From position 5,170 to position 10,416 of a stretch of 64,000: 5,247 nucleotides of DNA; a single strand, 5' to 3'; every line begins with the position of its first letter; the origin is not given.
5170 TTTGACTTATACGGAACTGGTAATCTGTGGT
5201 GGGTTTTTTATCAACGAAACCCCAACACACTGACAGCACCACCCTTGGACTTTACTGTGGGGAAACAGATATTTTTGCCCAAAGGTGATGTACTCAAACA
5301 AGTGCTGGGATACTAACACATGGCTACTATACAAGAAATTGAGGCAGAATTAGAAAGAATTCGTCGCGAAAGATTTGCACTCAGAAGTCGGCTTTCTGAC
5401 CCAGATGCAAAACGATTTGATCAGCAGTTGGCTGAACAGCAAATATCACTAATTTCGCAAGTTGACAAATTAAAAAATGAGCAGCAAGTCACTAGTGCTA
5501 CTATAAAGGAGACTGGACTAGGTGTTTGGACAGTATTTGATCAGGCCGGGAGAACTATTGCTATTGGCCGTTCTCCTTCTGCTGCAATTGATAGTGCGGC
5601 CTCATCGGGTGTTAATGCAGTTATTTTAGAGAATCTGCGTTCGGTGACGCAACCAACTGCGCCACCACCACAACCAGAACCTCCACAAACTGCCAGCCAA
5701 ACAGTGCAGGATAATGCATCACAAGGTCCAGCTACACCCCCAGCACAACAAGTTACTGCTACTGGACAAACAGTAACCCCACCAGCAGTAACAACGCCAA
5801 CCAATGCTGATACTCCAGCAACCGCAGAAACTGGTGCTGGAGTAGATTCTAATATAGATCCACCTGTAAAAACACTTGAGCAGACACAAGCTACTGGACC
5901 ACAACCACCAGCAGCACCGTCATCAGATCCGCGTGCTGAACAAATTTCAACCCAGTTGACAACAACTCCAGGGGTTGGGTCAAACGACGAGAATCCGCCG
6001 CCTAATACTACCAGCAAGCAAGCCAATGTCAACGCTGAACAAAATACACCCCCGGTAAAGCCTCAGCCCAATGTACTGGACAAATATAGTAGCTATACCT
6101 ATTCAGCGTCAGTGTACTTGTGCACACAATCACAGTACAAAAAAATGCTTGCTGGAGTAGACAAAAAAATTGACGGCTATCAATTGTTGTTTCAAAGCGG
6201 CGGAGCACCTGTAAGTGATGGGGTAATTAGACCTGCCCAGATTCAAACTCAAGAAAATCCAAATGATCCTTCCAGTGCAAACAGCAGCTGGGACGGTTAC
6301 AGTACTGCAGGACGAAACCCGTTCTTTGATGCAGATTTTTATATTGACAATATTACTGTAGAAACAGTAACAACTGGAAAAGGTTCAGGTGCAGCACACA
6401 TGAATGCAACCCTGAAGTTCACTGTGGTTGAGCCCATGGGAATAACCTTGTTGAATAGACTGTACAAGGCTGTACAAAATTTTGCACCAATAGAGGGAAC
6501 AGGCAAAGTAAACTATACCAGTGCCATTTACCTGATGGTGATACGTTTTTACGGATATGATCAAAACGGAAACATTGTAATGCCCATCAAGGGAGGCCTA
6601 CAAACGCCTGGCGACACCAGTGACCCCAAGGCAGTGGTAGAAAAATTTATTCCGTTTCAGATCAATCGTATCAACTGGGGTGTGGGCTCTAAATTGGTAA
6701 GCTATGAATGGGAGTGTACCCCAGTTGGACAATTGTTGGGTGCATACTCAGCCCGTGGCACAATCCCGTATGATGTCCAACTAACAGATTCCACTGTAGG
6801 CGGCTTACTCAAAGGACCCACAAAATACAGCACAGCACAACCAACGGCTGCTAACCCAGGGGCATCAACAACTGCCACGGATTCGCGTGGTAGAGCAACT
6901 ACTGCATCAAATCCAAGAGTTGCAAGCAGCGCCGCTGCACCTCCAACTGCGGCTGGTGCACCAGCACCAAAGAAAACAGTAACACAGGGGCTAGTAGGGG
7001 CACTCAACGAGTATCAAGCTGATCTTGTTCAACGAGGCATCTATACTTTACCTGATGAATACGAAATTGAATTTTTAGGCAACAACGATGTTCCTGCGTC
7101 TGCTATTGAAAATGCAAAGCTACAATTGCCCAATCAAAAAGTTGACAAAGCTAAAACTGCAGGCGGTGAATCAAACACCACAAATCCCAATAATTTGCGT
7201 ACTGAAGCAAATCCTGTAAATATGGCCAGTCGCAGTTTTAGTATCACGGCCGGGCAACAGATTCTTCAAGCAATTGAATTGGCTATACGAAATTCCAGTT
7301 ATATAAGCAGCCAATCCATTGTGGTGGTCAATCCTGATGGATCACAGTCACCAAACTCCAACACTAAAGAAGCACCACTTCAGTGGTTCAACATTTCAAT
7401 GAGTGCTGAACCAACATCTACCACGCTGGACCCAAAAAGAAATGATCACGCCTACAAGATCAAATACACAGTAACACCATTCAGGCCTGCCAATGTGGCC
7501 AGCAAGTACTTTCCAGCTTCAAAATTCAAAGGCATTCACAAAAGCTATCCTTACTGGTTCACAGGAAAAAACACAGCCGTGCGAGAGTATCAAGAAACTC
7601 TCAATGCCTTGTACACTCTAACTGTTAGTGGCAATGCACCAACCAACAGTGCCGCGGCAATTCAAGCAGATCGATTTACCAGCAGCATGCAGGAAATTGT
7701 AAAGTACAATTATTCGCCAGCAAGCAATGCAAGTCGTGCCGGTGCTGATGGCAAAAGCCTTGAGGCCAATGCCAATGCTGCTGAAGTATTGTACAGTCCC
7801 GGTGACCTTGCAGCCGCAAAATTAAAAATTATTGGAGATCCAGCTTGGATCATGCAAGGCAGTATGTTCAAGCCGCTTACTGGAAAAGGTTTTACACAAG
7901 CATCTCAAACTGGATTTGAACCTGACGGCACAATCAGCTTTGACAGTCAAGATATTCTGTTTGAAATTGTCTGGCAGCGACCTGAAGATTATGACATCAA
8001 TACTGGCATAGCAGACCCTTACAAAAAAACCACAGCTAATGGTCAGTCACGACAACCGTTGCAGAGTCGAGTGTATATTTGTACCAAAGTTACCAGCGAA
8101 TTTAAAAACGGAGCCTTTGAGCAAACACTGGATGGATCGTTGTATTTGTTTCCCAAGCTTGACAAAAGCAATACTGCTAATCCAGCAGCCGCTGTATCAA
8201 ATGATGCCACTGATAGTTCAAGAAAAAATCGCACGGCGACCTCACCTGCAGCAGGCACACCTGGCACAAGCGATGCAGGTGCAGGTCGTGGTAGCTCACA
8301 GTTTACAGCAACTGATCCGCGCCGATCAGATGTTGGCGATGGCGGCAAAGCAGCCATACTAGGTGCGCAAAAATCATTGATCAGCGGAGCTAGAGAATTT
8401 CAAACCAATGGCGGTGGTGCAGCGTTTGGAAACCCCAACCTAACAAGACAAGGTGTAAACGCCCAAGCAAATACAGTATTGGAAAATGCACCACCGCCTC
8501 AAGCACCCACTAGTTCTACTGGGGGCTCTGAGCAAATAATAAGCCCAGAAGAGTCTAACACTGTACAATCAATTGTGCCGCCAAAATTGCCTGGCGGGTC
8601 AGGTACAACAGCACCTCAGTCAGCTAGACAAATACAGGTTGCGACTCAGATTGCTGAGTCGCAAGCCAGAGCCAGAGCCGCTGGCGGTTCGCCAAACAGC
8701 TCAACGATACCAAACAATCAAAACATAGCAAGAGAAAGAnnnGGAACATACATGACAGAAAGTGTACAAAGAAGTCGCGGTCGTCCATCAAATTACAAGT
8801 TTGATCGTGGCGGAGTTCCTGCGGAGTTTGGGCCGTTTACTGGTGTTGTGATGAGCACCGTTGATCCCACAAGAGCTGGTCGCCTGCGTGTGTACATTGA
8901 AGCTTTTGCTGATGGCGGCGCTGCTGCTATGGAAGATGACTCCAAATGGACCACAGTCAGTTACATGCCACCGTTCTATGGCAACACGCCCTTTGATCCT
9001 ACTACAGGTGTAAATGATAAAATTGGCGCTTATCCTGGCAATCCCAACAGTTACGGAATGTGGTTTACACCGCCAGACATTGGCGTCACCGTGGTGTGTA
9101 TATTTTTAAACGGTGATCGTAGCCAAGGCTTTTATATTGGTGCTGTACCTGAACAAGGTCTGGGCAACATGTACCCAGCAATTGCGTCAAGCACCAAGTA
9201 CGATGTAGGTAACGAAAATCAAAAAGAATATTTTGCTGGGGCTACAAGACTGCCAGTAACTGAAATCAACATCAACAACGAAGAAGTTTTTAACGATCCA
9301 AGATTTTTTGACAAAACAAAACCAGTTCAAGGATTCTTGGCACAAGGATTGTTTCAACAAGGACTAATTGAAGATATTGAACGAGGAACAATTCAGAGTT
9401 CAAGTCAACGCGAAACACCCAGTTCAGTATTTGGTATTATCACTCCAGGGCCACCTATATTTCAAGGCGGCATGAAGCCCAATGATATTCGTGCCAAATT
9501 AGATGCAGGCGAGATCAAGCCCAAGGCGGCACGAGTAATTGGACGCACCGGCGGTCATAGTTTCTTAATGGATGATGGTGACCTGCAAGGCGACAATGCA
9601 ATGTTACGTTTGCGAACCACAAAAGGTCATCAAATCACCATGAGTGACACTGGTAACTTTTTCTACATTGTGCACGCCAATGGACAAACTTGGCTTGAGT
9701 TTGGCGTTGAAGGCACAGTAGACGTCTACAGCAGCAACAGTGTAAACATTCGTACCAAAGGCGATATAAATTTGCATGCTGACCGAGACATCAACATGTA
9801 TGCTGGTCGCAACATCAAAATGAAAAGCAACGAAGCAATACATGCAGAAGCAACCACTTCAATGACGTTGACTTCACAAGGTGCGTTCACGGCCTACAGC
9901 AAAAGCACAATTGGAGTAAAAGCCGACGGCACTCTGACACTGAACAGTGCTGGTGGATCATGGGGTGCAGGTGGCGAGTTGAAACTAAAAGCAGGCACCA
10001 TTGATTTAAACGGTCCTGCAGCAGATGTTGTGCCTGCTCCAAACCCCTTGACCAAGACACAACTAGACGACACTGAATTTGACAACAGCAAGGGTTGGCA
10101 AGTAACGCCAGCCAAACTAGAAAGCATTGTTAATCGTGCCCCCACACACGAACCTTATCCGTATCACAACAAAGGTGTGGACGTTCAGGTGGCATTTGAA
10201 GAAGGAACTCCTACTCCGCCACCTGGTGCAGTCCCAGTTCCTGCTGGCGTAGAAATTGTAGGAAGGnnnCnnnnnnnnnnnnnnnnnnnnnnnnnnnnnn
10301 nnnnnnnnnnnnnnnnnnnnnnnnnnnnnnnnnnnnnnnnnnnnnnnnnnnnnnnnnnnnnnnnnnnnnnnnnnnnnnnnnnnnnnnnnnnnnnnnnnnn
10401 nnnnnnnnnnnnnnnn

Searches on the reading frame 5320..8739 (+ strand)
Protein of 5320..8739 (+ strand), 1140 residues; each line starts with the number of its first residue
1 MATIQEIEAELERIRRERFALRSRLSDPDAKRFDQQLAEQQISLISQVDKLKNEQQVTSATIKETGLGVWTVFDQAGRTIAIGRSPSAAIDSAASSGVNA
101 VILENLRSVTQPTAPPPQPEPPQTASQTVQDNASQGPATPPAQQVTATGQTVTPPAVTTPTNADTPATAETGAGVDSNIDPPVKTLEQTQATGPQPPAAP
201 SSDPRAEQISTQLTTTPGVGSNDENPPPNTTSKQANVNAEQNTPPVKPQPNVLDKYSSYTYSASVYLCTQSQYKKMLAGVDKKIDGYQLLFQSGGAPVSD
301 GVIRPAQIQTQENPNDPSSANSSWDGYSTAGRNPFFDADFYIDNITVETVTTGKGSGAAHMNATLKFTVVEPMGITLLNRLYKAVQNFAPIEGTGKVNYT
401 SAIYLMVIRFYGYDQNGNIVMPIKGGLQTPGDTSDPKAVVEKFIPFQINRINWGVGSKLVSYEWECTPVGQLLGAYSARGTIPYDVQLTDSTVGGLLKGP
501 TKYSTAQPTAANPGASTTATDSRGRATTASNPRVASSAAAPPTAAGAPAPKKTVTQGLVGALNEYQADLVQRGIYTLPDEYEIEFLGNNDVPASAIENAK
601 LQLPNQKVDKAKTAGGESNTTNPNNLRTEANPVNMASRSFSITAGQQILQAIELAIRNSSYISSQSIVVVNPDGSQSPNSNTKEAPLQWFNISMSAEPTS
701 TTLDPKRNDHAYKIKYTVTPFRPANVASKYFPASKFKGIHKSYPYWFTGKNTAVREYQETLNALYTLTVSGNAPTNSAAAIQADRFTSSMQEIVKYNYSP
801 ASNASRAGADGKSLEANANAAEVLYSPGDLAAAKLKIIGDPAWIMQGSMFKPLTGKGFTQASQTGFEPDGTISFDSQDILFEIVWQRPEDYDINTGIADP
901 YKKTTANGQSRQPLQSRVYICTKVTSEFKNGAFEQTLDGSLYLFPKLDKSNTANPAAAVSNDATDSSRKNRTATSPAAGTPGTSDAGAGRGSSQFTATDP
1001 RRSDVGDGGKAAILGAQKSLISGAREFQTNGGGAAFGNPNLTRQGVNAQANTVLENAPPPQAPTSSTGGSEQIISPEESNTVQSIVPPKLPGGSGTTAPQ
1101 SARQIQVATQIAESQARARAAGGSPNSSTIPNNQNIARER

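Call 19: search_protein_families(library=phrogs, proteins=[window:5320-8739:+], max_evalue=0.001)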
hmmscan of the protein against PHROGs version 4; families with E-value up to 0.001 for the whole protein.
window:5320-8739:+ (1140 aa): 1 family
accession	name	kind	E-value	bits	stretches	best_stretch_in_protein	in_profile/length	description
phrog_11190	-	head and packaging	6.7e-07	28.9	0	243-284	77-118/753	virion structural protein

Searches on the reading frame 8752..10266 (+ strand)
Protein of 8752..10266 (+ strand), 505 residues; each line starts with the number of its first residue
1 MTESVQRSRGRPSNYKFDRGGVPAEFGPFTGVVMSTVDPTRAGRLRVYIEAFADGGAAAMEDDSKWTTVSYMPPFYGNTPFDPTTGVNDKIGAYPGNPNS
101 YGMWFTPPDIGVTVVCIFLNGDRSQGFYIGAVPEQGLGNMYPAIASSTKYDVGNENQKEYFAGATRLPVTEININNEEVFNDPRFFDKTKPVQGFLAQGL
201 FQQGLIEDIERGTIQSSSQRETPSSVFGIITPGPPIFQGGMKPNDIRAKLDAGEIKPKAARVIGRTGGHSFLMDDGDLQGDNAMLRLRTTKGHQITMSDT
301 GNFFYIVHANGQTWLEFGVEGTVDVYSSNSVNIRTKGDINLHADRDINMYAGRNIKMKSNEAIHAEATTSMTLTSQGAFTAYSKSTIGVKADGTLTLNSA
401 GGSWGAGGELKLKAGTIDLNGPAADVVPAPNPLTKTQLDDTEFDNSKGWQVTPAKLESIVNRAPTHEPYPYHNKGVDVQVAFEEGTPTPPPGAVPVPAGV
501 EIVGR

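Call 19: search_protein_families(library=phrogs, proteins=[window:8752-10266:+], max_evalue=0.001)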
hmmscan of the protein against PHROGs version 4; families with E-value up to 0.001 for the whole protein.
window:8752-10266:+ (505 aa): 5 families
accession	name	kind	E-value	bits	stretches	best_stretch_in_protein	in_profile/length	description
phrog_13211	-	tail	8.8e-38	130.9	1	31-399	24-364/887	baseplate hub subunit and tail lysozyme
phrog_9992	-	tail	4.2e-07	30.7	1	329-409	118-201/228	baseplate assembly protein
phrog_430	-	tail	1.6e-06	27.8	0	25-134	17-107/868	baseplate hub subunit and tail lysozyme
phrog_3363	-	unknown function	7.5e-06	26.5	1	317-361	83-128/233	-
phrog_27932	-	tail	0.0006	19.1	0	319-402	595-678/855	baseplate hub subunit and tail lysozyme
